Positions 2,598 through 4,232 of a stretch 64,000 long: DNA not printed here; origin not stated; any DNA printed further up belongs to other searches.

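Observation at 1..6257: NrfH-less, membrane-anchored pentahaem nitrite reductase encoded as the last cistron of an rnf operon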

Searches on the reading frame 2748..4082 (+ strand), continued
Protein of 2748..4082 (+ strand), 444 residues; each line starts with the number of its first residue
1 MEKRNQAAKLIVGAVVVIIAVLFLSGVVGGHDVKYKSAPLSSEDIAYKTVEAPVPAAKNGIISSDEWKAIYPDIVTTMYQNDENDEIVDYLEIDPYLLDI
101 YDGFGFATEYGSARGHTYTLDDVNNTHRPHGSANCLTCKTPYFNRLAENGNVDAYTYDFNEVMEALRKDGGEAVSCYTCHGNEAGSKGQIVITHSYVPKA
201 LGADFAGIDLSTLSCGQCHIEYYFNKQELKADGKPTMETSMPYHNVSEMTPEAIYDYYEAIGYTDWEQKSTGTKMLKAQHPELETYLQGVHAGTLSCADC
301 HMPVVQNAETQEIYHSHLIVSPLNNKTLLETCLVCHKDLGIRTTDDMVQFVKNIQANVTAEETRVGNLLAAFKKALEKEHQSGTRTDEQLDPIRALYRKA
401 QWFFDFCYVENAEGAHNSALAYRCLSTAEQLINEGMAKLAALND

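Call 57: find_encoding_contigs(protein=P0226, flank=7000, max_places=1)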
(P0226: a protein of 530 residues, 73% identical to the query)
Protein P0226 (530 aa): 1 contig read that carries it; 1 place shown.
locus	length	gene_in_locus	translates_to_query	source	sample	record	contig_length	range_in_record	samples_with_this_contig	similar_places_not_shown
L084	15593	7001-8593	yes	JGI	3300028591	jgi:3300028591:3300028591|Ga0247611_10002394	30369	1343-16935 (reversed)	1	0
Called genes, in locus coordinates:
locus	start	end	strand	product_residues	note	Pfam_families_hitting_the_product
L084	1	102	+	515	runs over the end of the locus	PF01740:STAS, PF13466:STAS_2, PF01636:APH, PF13581:HATPase_c_2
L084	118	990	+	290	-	PF02811:PHP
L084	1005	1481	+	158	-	-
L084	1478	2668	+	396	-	PF00375:SDF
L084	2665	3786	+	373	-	PF00155:Aminotran_1_2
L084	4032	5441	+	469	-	PF17802:SpaA (weak)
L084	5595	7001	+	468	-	PF13375:RnfC_N, PF01512:Complex1_51K, PF10531:SLBB, PF13183:Fer4_8 (faint), PF13534:Fer4_17 (faint), PF12838:Fer4_7 (weak), PF13187:Fer4_9 (weak), PF13237:Fer4_10, +4 more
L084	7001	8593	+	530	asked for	PF03116:NQR2_RnfD_RnfE, PF04205:FMN_bind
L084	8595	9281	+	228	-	PF02508:Rnf-Nqr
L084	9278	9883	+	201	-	PF02508:Rnf-Nqr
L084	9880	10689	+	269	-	PF04060:FeS, PF12838:Fer4_7 (weak), PF13187:Fer4_9 (weak), PF14697:Fer4_21 (weak), PF00037:Fer4 (weak), PF12837:Fer4_6 (weak), PF12838:Fer4_7 (weak), PF13187:Fer4_9, +8 more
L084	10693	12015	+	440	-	PF02335:Cytochrom_C552, PF14522:Cytochrome_C7 (faint), PF22113:Mtrc-MtrF_II-IV_dom (faint)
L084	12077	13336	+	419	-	PF05140:ResB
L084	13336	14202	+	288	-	PF01578:Cytochrom_C_asm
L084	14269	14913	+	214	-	-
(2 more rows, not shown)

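Call 58: find_encoding_contigs(protein=P0246, flank=7000, max_places=1)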
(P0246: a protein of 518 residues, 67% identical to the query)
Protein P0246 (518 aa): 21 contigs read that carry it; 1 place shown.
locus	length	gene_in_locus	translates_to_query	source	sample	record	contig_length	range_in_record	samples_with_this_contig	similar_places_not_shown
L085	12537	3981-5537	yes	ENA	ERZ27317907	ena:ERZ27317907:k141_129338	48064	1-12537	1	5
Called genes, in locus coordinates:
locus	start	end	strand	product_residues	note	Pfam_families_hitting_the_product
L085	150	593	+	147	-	-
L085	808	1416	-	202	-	PF02586:SRAP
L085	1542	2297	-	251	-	-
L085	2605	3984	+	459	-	PF13375:RnfC_N, PF01512:Complex1_51K, PF10531:SLBB, PF13183:Fer4_8 (faint), PF13534:Fer4_17 (faint), PF13237:Fer4_10 (weak), PF12838:Fer4_7 (weak), PF13187:Fer4_9 (weak), +4 more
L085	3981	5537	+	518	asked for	PF03116:NQR2_RnfD_RnfE, PF04205:FMN_bind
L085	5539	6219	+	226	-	PF02508:Rnf-Nqr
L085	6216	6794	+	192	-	PF02508:Rnf-Nqr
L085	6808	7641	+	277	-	PF04060:FeS, PF12838:Fer4_7, PF13187:Fer4_9 (weak), PF14697:Fer4_21 (weak), PF25160:LdpA_Fe-S-bd (weak), PF00037:Fer4, PF12837:Fer4_6 (weak), PF13237:Fer4_10 (weak), +5 more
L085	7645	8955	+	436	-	PF02335:Cytochrom_C552, PF02085:Cytochrom_CIII (faint), PF14522:Cytochrome_C7 (faint), PF22113:Mtrc-MtrF_II-IV_dom (faint)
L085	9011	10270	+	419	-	PF05140:ResB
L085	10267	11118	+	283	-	PF01578:Cytochrom_C_asm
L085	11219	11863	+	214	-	PF00156:Pribosyltran (weak)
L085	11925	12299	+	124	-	PF06397:Desulfoferrod_N, PF01880:Desulfoferrodox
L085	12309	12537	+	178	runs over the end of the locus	PF02915:Rubrerythrin, PF21349:RUBY_RBDX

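Call 59: find_encoding_contigs(protein=P0268, flank=7000, max_places=1)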
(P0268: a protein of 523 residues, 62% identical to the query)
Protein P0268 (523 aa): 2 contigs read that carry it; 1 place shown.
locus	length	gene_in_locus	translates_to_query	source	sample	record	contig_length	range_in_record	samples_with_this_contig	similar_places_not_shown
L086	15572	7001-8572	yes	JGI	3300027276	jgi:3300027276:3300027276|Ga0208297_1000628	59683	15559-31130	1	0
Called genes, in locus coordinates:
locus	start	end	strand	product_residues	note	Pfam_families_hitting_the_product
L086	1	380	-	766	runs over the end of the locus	PF03636:Glyco_hydro_65N, PF03632:Glyco_hydro_65m, PF03633:Glyco_hydro_65C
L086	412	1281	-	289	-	PF00528:BPD_transp_1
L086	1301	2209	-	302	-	PF00528:BPD_transp_1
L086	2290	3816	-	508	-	PF01547:SBP_bac_1, PF13416:SBP_bac_8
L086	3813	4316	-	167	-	-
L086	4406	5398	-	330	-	PF13170:DUF4003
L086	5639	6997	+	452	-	PF13375:RnfC_N, PF25160:LdpA_Fe-S-bd (faint), PF01512:Complex1_51K, PF10531:SLBB, PF13183:Fer4_8 (faint), PF12838:Fer4_7 (faint), PF13237:Fer4_10, PF13187:Fer4_9, +2 more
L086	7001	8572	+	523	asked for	PF03116:NQR2_RnfD_RnfE, PF04205:FMN_bind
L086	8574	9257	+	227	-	PF02508:Rnf-Nqr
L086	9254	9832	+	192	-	PF02508:Rnf-Nqr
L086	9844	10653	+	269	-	PF04060:FeS, PF12838:Fer4_7, PF13187:Fer4_9 (weak), PF13237:Fer4_10 (weak), PF14697:Fer4_21 (weak), PF25160:LdpA_Fe-S-bd (weak), PF00037:Fer4 (weak), PF12837:Fer4_6 (weak), +5 more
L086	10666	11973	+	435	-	PF02335:Cytochrom_C552, PF22113:Mtrc-MtrF_II-IV_dom (faint), PF14522:Cytochrome_C7 (faint)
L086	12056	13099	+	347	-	PF01300:Sua5_yciO_yrdC, PF03481:Sua5_C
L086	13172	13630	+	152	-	PF02502:LacAB_rpiB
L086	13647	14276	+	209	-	PF14681:UPRTase, PF00156:Pribosyltran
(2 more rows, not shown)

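Call 61: find_homologous_proteins(query=L070:6350-7918:+)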
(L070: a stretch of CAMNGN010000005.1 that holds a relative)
Query L070:6350-7918:+ (523 aa): 7986 proteins with E <= 0.001 among 8000 candidates; the best 120 are listed.
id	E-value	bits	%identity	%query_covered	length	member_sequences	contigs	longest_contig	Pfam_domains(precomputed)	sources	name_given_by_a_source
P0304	0.0e+0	1160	100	100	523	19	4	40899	PF04205.20,PF03116.21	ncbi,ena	-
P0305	2.6e-275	932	78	100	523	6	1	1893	PF04205.20,PF03116.21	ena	-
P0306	9.3e-264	894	75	100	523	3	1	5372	PF04205.20,PF03116.21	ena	-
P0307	2.8e-254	862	72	100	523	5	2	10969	PF04205.20,PF03116.21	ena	-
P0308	2.5e-244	830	72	100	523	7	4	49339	PF04205.20,PF03116.21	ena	-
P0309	1.4e-243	827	72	100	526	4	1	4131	PF04205.20,PF03116.21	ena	-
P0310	2.8e-243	826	71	100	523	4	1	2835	PF04205.20,PF03116.21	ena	-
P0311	4.0e-242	822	71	99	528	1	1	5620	PF04205.20,PF03116.21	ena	-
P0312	5.4e-242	822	71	100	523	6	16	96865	PF04205.20,PF03116.21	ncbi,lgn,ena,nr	ncbi:MAG: RnfABCDGE type electron transport complex subunit D [Lachnospiraceae bacterium]|nr:RnfABCD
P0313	9.2e-239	811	72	99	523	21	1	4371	PF04205.20,PF03116.21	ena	-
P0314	1.9e-237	807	71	100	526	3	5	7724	PF04205.20,PF03116.21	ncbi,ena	-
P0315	9.3e-237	805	69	100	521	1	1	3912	PF04205.20,PF03116.21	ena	-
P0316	6.8e-235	798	70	100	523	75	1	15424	PF04205.20,PF03116.21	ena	-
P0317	3.4e-234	796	69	100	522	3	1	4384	PF04205.20,PF03116.21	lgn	-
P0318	2.7e-232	790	68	99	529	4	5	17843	PF04205.20,PF03116.21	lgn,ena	-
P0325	8.0e-216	736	65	100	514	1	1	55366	PF04205.20,PF03116.21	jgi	jgi:RnfABCDGE-type electron transport complex D subunit/RnfABCDGE-type electron transport complex G 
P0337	3.2e-202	691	62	100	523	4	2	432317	PF04205.20,PF03116.21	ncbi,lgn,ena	-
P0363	1.4e-196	672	60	100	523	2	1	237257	PF04205.20,PF03116.21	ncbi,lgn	-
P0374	3.0e-194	664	59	100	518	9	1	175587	PF04205.20,PF03116.21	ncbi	-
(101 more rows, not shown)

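Call 62: find_encoding_contigs(protein=P0337, flank=6000, max_places=1)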
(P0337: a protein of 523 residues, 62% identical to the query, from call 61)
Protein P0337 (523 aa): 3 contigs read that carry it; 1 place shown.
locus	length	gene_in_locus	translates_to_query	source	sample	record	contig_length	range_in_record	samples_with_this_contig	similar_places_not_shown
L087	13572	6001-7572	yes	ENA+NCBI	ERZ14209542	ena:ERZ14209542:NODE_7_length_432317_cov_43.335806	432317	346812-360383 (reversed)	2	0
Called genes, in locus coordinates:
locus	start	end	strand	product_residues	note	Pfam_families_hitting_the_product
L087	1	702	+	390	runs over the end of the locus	PF00144:Beta-lactamase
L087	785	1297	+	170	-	-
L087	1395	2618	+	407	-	PF13529:Peptidase_C39_2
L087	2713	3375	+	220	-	PF04854:DUF624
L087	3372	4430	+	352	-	PF01408:GFO_IDH_MocA, PF03447:NAD_binding_3 (faint), PF22725:GFO_IDH_MocA_C3, PF02894:GFO_IDH_MocA_C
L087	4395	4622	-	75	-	-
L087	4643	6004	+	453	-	PF13375:RnfC_N, PF01512:Complex1_51K, PF10531:SLBB (weak), PF13183:Fer4_8 (faint), PF12838:Fer4_7 (weak), PF13187:Fer4_9 (faint), PF13484:Fer4_16 (faint), PF13237:Fer4_10 (weak), +5 more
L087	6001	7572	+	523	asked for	PF03116:NQR2_RnfD_RnfE, PF04205:FMN_bind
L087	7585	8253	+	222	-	PF02508:Rnf-Nqr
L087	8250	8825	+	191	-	PF02508:Rnf-Nqr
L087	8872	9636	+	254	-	PF04060:FeS, PF12838:Fer4_7 (weak), PF14697:Fer4_21, PF25160:LdpA_Fe-S-bd (weak), PF00037:Fer4, PF12797:Fer4_2 (weak), PF12837:Fer4_6 (weak), PF12838:Fer4_7, +5 more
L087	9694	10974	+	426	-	PF02335:Cytochrom_C552, PF22113:Mtrc-MtrF_II-IV_dom (faint), PF14522:Cytochrome_C7 (faint)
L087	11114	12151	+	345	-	PF05140:ResB, PF16327:CcmF_C (faint), PF05140:ResB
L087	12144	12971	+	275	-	PF01578:Cytochrom_C_asm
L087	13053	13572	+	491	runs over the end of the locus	PF13204:Apiosidase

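Call 63: find_encoding_contigs(protein=P0363, flank=6000, max_places=1)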
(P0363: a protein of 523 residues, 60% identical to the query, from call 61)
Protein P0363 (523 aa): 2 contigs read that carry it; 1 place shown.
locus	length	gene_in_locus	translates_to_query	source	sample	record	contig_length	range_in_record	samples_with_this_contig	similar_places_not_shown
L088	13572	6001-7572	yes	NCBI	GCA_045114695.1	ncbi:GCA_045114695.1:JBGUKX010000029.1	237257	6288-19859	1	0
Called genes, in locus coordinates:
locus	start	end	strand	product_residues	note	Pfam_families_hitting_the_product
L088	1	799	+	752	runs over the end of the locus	PF03477:ATP-cone, PF13597:NRDD, PF01228:Gly_radical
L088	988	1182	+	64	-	-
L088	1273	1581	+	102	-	PF00753:Lactamase_B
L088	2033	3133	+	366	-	PF13521:AAA_28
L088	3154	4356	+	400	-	PF17785:PUA_3, PF10672:Methyltrans_SAM, PF02475:TRM5-TYW2_MTfase (weak), PF01728:FtsJ (weak), PF03602:Cons_hypoth95, PF05175:MTS, PF13847:Methyltransf_31, PF13649:Methyltransf_25, +3 more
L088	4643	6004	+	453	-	PF13375:RnfC_N, PF01512:Complex1_51K, PF10531:SLBB (weak), PF13183:Fer4_8 (faint), PF13534:Fer4_17 (faint), PF12838:Fer4_7 (faint), PF13237:Fer4_10 (faint)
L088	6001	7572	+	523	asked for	PF03116:NQR2_RnfD_RnfE, PF04205:FMN_bind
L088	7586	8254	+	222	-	PF02508:Rnf-Nqr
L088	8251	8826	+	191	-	PF02508:Rnf-Nqr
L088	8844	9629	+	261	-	PF04060:FeS, PF25160:LdpA_Fe-S-bd, PF12838:Fer4_7, PF13187:Fer4_9 (weak), PF13237:Fer4_10 (weak), PF14697:Fer4_21, PF00037:Fer4, PF12797:Fer4_2 (weak), +11 more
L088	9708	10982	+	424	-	PF02335:Cytochrom_C552, PF22113:Mtrc-MtrF_II-IV_dom (faint), PF14522:Cytochrome_C7 (faint)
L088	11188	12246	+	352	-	PF16327:CcmF_C (weak), PF05140:ResB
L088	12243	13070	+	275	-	PF01578:Cytochrom_C_asm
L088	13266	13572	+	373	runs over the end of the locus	PF00871:Acetate_kinase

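Call 64: find_encoding_contigs(protein=P0374, flank=6000, max_places=1)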
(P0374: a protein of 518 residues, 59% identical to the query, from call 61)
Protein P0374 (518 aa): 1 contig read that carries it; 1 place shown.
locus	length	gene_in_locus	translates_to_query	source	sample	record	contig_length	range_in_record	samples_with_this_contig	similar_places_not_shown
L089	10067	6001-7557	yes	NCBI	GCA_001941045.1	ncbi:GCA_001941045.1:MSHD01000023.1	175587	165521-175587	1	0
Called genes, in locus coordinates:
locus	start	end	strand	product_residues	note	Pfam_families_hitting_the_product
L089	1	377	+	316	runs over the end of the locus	PF02737:3HCDH_N, PF00725:3HCDH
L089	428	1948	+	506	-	PF00171:Aldedh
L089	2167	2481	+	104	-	-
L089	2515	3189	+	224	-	PF00923:TAL_FSA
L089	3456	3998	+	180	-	PF14512:TM1586_NiRdase (faint), PF00881:Nitroreductase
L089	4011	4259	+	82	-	-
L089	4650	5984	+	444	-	PF13375:RnfC_N, PF01512:Complex1_51K, PF10531:SLBB, PF12838:Fer4_7 (faint), PF17179:Fer4_22 (faint), PF13183:Fer4_8 (weak), PF13187:Fer4_9 (weak), PF13237:Fer4_10 (weak), +2 more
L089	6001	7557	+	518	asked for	PF03116:NQR2_RnfD_RnfE, PF04205:FMN_bind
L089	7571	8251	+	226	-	PF02508:Rnf-Nqr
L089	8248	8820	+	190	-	PF02508:Rnf-Nqr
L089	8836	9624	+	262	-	PF04060:FeS, PF12838:Fer4_7 (weak), PF14697:Fer4_21, PF25160:LdpA_Fe-S-bd (weak), PF00037:Fer4, PF14697:Fer4_21, PF12838:Fer4_7, PF00037:Fer4, +6 more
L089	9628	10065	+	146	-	?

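Call 65: find_encoding_contigs(protein=P0325, flank=6000, max_places=1)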
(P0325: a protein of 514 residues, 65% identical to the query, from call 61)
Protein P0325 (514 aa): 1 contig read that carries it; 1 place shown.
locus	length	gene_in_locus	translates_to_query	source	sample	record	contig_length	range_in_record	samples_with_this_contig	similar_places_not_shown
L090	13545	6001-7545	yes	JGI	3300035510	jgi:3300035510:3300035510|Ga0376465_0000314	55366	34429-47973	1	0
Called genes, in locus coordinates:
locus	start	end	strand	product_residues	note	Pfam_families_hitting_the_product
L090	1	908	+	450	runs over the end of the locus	PF00224:PK, PF02887:PK_C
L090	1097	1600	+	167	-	PF02416:TatA_B_E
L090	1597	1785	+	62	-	PF02416:TatA_B_E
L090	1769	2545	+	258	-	PF00902:TatC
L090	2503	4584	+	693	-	PF03486:HI0933_like (faint), PF04205:FMN_bind, PF00890:FAD_binding_2, PF01266:DAO, PF07992:Pyr_redox_2 (faint), PF12831:FAD_oxidored (faint)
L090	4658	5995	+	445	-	PF13375:RnfC_N, PF01512:Complex1_51K, PF10531:SLBB, PF12838:Fer4_7 (faint), PF13183:Fer4_8 (weak), PF13187:Fer4_9 (weak), PF13237:Fer4_10 (weak)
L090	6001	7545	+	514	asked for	PF03116:NQR2_RnfD_RnfE, PF04205:FMN_bind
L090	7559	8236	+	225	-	PF02508:Rnf-Nqr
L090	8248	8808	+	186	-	PF02508:Rnf-Nqr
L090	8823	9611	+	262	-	PF04060:FeS, PF14697:Fer4_21, PF12838:Fer4_7 (weak), PF13187:Fer4_9 (weak), PF00037:Fer4, PF12837:Fer4_6, PF12838:Fer4_7, PF00037:Fer4, +11 more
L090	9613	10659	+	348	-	PF02424:ApbE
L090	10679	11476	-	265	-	PF19538:DUF6062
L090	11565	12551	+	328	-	PF00248:Aldo_ket_red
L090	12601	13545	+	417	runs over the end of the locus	PF00486:Trans_reg_C (faint), PF03704:BTAD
